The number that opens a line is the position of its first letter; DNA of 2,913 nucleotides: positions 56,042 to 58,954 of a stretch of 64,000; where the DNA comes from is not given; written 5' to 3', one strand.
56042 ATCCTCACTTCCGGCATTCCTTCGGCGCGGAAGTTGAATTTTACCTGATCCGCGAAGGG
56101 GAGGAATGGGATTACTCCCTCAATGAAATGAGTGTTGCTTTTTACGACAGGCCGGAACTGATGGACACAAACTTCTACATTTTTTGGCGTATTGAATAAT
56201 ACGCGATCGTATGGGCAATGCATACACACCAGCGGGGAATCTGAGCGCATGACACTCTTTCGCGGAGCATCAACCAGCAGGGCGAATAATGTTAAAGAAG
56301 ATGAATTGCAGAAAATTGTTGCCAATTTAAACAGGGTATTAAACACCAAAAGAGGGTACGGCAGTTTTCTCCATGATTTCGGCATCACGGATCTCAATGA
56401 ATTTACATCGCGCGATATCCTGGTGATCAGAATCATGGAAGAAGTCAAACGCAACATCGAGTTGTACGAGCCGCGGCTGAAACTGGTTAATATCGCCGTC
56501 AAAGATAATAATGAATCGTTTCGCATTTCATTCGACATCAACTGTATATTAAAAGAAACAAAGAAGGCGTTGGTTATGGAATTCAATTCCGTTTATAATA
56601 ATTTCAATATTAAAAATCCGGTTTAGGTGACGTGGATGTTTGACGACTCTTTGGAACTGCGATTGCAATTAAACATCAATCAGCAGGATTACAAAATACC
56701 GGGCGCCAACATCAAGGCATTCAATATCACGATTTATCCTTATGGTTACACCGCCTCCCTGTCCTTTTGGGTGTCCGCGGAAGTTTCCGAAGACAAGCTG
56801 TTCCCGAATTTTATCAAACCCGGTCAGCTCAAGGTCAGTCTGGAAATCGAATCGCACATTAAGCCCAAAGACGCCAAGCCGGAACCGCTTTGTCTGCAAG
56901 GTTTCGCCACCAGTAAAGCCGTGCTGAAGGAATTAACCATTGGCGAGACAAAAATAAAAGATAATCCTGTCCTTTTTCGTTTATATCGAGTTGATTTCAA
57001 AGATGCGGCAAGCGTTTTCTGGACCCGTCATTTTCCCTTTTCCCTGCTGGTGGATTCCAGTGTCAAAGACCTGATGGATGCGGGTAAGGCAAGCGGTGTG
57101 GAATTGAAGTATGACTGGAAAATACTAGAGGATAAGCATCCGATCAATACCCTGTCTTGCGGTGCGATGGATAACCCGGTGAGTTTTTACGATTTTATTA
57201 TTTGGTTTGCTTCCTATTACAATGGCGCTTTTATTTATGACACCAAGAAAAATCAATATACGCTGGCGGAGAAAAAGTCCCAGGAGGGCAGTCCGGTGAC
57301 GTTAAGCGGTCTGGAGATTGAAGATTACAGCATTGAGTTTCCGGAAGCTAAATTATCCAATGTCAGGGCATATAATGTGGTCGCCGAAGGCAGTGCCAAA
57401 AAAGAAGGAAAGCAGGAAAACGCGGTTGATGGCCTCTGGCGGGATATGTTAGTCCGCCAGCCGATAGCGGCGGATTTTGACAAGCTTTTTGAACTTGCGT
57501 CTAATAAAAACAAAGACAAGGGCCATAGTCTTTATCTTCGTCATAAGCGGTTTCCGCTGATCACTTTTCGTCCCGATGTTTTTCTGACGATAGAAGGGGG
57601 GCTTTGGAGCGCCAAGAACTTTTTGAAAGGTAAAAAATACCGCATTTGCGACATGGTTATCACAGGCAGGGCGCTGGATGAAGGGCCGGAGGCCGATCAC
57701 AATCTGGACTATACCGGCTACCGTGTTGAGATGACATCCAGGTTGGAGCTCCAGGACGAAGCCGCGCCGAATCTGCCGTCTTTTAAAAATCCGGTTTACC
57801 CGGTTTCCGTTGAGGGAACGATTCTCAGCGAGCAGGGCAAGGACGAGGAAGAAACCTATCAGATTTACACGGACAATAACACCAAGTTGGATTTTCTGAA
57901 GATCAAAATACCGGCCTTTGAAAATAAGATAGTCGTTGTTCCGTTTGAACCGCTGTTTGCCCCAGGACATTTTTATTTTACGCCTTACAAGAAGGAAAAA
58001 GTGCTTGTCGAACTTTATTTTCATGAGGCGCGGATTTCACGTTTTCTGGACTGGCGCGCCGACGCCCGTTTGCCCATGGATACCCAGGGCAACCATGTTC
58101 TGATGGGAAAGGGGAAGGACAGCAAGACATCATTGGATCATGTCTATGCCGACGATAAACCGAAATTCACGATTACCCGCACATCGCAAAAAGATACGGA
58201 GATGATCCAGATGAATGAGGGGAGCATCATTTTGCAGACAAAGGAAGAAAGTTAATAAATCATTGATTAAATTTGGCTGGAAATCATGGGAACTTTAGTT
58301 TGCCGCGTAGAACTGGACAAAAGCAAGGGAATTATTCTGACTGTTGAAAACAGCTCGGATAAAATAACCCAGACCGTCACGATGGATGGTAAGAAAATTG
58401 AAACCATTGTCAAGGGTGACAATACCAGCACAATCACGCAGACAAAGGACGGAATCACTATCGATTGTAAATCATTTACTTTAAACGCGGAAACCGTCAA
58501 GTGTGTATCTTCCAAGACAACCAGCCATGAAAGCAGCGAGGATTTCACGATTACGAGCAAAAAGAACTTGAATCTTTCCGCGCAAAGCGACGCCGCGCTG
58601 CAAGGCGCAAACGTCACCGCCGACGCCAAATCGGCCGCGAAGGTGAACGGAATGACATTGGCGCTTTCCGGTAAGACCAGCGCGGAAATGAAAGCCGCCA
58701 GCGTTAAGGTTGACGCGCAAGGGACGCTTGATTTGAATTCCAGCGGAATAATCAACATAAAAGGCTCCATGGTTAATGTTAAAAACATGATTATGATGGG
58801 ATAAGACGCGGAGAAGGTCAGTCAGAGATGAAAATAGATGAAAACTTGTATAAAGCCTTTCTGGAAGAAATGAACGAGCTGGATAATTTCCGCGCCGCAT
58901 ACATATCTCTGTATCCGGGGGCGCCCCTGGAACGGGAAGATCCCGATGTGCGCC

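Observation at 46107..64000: Complete but architecturally non-canonical type VI secretion locus, possibly an undescribed T6SS variant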

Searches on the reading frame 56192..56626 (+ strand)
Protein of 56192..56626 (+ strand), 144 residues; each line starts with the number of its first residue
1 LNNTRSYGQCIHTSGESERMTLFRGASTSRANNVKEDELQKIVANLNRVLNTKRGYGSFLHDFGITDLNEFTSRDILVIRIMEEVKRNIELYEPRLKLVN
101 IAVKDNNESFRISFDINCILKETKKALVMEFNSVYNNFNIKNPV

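Call 4: search_protein_families(library=pfam, proteins=[window:56192-56626:+], max_evalue=0.01)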
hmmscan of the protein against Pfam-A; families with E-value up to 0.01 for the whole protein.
window:56192-56626:+ (144 aa): 1 family
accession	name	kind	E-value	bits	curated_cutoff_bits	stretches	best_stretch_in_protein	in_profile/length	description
PF04965.19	GPW_gp25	-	1.2e-11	44.7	27.2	1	39-123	4-94/96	Baseplate wedge protein gp25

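Call 6: search_protein_families(library=ncbifam, proteins=[window:56192-56626:+], max_evalue=0.01)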
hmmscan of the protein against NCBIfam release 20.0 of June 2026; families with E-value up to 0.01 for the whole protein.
window:56192-56626:+ (144 aa): 1 family
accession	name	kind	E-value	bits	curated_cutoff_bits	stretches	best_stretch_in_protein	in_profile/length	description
TIGR03357.1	VI_zyme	equivalog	7.8e-17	61.1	53.2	1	19-135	7-125/133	type VI secretion system baseplate subunit TssE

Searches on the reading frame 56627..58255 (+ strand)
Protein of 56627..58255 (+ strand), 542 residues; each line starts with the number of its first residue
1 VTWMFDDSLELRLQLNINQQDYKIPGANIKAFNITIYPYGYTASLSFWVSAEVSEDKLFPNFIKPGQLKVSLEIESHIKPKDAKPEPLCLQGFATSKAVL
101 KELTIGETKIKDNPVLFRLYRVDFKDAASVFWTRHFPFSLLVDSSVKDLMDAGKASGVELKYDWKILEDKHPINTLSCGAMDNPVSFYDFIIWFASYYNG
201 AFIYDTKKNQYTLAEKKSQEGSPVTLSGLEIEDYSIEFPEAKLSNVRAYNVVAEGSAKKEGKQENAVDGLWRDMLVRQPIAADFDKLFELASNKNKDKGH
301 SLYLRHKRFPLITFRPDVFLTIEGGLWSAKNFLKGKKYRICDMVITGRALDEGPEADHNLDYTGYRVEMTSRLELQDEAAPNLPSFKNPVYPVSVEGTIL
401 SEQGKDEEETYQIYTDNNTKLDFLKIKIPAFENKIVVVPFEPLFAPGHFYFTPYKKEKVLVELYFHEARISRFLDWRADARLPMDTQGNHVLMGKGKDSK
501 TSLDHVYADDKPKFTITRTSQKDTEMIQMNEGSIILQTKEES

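Call 4: search_protein_families(library=pfam, proteins=[window:56627-58255:+], max_evalue=0.01)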
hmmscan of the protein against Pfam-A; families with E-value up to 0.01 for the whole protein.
window:56627-58255:+ (542 aa): 0 families

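Call 6: search_protein_families(library=ncbifam, proteins=[window:56627-58255:+], max_evalue=0.01)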
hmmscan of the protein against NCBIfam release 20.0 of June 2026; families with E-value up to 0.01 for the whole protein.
window:56627-58255:+ (542 aa): 0 families

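Call 32: search_solved_structures(query=A2, max_evalue=1, show_alignments=1)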
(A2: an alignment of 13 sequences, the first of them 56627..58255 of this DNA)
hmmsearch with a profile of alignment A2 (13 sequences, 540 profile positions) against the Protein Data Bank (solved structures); distinct sequences matched with E-value up to 1: 0.

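Call 41: find_homologous_proteins(query=window:56627-58255:+, max_evalue=0.001)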
Query window:56627-58255:+ (542 aa): 188 proteins with E <= 0.001 among 8000 candidates; the best 120 are listed.
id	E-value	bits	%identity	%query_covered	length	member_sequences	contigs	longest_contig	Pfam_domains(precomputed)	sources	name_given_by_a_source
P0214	0.0e+0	1233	100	99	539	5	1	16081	-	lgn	-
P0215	0.0e+0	1035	81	99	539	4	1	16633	-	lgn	-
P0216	0.0e+0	1015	80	99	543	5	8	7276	-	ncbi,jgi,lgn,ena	jgi:hypothetical protein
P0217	9.8e-295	996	78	99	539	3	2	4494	-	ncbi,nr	ncbi:MAG: hypothetical protein HGB33_04060 [Syntrophaceae bacterium]|nr:hypothetical protein [Syntro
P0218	4.8e-288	974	76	99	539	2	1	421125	-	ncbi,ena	-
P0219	4.3e-286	968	75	99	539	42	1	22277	-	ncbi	ncbi:MAG: hypothetical protein ABRQ34_00045 [Smithellaceae bacterium]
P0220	1.2e-248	844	65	99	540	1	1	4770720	-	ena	-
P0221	1.7e-244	830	63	99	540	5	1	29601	-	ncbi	ncbi:MAG: hypothetical protein ABFD62_10075 [Syntrophaceae bacterium]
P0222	1.7e-236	804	62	99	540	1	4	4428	-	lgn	-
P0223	5.3e-201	687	56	99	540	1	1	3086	-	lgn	-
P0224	4.4e-200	684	56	99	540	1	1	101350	-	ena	-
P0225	7.6e-200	683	55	99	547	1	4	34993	-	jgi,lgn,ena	-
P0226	8.2e-200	683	56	99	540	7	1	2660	-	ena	-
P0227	1.7e-199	682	55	99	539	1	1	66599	-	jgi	jgi:hypothetical protein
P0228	2.9e-199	681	55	99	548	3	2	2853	-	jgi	-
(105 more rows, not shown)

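Call 52: predict_structure(alignment_id=A5)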
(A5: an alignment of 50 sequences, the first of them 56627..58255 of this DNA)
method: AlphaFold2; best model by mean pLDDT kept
length: 542 residues; sequences in the alignment: 50
mean_pLDDT: 86.2   pTM: 0.82
mean pLDDT of the five models: 86.2, 84.4, 84.1, 83.9, 83.8
residues with pLDDT >= 90: 304; 70-90: 173; 50-70: 48; < 50: 17
segments of 3 or more residues with pLDDT < 50: 446-449, 477-488
pLDDT, mean of each block of 10 residues (from residue 1): 83 95 95 98 97 86 93 93 91 96 71 83 97 94 96 90 94 89 91 95 94 93 90 93 91 79 89 87 89 85 95 94 85 91 97 91 96 94 93 89 58 68 86 89 52 73 92 63 47 64 75 80 85 85 59
secondary structure, 60 per line:
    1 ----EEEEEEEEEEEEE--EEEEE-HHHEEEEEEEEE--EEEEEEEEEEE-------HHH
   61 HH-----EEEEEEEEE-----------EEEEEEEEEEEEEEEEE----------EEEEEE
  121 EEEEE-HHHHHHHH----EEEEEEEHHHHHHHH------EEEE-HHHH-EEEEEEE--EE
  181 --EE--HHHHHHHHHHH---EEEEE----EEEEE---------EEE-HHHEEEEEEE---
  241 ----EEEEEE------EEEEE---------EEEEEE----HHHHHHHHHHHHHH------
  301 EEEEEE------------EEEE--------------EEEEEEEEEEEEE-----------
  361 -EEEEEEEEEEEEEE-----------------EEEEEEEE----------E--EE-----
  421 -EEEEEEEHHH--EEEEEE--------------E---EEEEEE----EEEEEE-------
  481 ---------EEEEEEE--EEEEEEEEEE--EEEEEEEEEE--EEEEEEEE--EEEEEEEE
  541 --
elements in order: E5-17 E20-24 E29-37 E40-50 H58-62 E68-76 E88-104 E115-125 H127-134 E139-145 H146-153 E160-163 H165-168 E170-176 H187-197 E201-205 E210-214 E224-226 E231-237 E245-250 E257-261 E271-276 H281-294 E301-306 E319-322 E337-349 E362-375 E393-400 E422-428 E434-439 E458-463 E468-473 E490-496 E499-508 E511-520 E523-530 E533-540

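Call 55: fold_search(model_id=the predicted structure, library=pdb)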
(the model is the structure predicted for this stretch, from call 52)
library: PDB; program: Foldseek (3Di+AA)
matches with E <= 10: 892; with E <= 0.001: 38
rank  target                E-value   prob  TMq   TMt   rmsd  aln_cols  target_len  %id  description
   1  6u9e_A                5.6e-27  1.00  0.69  0.65   6.2       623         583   14  Structure of PdpA-VgrG Complex, Lidless (released 2019-10-23)
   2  6u9g_A                5.1e-26  1.00  0.69  0.59   6.0       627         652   14  Structure of Francisella PdpA-VgrG Complex, half-lidded (released 2019-10-23)
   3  6u9f_A                1.3e-25  1.00  0.69  0.54   6.1       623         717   15  Structure of Francisella PdpA-VgrG Complex, Lidded (released 2019-10-23)
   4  7aef_q                2.7e-23  1.00  0.46  0.43  12.9       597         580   14  Cryo-EM structure of an extracellular contractile injection system in marine bacterium Algoriphagus machipongonensis,  (released 2022-02-23)
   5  7b5h_AJ               8.2e-22  1.00  0.44  0.41  13.7       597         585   12  Cryo-EM structure of the contractile injection system base plate from Anabaena PCC7120 (released 2022-02-23)
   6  8gra_G                3.8e-20  1.00  0.63  0.57   6.0       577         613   10  Structure of Type VI secretion system cargo delivery vehicle Hcp-VgrG-PAAR (released 2023-07-12)
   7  6j0m_A                2.0e-19  1.00  0.60  0.61   6.9       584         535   13  Cryo-EM Structure of an Extracellular Contractile Injection System, PVC baseplate in extended state (reconstructed wit (released 2019-04-10)
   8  4mtk_A                2.7e-19  1.00  0.57  0.51   7.8       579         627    9  Crystal structure of PA0091 VgrG1, the central spike of the Type VI Secretion System (released 2014-10-01)
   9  9qgm_8A               3.0e-19  1.00  0.61  0.62   6.4       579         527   12  Cryo-EM structure of the PlPVC1 central spike, 3-fold symmetrized (C3), in extended state (released 2025-10-29)
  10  9jg9_G                5.9e-19  1.00  0.59  0.55   6.7       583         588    9  Structure of the BtpeA effector and BtaeB effector bound to the VgrG spike from the Type VI secretion system (released 2025-09-10)
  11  9jg9_E                2.0e-18  1.00  0.60  0.56   6.5       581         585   10  Structure of the BtpeA effector and BtaeB effector bound to the VgrG spike from the Type VI secretion system (released 2025-09-10)
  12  9gtr_q                2.2e-18  1.00  0.59  0.52   7.9       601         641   11  Cryo-EM structure of a contractile injection system in Streptomyces coelicolor, the baseplate complex in extended stat (released 2025-06-18)
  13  9mlp_B                2.3e-18  1.00  0.53  0.47  10.4       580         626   11  Crystal structure of VgrS from Salmonella Typhimurium (released 2026-01-28)
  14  9mlp_A                3.5e-18  1.00  0.54  0.47  10.6       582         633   11  Crystal structure of VgrS from Salmonella Typhimurium (released 2026-01-28)
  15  9mlp_C                2.7e-17  1.00  0.53  0.47  10.3       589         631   10  Crystal structure of VgrS from Salmonella Typhimurium (released 2026-01-28)
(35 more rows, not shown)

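Call 111: search_protein_families(library=phrogs, proteins=[window:56627-58255:+], max_evalue=1)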
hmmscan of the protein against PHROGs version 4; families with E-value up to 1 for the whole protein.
window:56627-58255:+ (542 aa): 1 family
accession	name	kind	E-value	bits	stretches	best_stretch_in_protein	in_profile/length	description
phrog_15245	-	unknown function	0.21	13.1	1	245-274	28-56/74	-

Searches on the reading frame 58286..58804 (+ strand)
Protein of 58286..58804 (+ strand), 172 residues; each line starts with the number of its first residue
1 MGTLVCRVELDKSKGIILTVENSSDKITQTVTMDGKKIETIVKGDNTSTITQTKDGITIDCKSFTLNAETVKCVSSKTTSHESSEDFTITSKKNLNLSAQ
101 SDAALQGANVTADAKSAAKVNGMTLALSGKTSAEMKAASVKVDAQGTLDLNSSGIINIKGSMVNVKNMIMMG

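Call 4: search_protein_families(library=pfam, proteins=[window:58286-58804:+], max_evalue=0.01)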
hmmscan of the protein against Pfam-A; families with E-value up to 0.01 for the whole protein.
window:58286-58804:+ (172 aa): 1 family
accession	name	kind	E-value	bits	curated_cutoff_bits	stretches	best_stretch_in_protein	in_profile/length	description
PF13332.12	Fil_haemagg_2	-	0.0015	19.2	22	0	43-122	62-150/170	Hemagglutinin repeat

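Call 6: search_protein_families(library=ncbifam, proteins=[window:58286-58804:+], max_evalue=0.01)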
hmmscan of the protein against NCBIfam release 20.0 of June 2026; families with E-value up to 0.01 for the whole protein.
window:58286-58804:+ (172 aa): 1 family
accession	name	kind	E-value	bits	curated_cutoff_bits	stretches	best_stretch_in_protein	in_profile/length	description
NF041249.1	T6SS_TssI_Fran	equivalog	1.5e-07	31.5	100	1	84-142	104-162/163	type VI secretion system tip protein TssI/VgrG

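Call 33: search_solved_structures(query=A3, max_evalue=1, show_alignments=1)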
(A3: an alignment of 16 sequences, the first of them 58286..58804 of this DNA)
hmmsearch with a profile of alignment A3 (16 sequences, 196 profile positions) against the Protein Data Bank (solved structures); distinct sequences matched with E-value up to 1: 12.
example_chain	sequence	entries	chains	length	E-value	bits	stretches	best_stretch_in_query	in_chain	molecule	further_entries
8gra_I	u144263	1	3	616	8.7e-05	25.9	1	70-192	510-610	Type VI secretion system spike protein VgrG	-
6u9e_B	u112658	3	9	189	0.00052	23.4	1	13-163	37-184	VgrG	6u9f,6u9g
7b5h_AJ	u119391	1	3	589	0.00063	23.1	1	86-166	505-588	All3320 protein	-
9qgo_A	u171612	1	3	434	0.0022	21.4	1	84-177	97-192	Tail fiber protein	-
9gtr_q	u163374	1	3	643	0.0074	19.6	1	84-194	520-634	Gp5/Type VI secretion system Vgr protein OB-fold domain-containing protein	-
7aef_q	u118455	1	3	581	0.013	18.9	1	115-166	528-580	Phosphoserine phosphatase SerB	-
36za_qs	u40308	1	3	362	0.047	17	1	89-191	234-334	Tail terminator gp51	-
4peu_A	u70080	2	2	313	0.048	17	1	90-176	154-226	Uncharacterized protein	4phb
3ult_A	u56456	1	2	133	0.17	15.2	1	116-191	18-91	Ice recrystallization inhibition protein-like protein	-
8on5_A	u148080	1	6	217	0.29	14.4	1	94-151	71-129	Adenoviral fiber protein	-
9vzk_q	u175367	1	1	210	0.5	13.6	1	77-121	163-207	Gp5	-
5dra_A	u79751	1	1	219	0.56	13.5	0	98-167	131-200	3beta1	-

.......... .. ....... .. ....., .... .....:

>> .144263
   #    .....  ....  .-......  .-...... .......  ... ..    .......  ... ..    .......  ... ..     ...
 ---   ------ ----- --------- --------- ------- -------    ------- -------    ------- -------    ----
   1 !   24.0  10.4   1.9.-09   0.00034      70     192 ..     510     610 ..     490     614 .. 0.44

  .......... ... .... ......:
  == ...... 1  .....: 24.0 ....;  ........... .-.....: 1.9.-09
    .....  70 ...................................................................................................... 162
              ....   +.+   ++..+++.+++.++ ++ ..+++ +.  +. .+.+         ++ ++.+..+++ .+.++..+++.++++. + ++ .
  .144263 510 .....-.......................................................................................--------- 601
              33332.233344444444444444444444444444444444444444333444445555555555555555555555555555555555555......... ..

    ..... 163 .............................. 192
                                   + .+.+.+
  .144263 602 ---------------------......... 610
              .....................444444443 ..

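Call 111: search_protein_families(library=phrogs, proteins=[window:58286-58804:+], max_evalue=1)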
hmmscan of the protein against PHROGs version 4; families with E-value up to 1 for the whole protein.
window:58286-58804:+ (172 aa): 2 families
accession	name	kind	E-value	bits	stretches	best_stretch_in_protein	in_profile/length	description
phrog_32272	-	unknown function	0.026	15.6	1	36-91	2-59/93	-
phrog_3249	-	unknown function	0.24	12.2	1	72-103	5-36/65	-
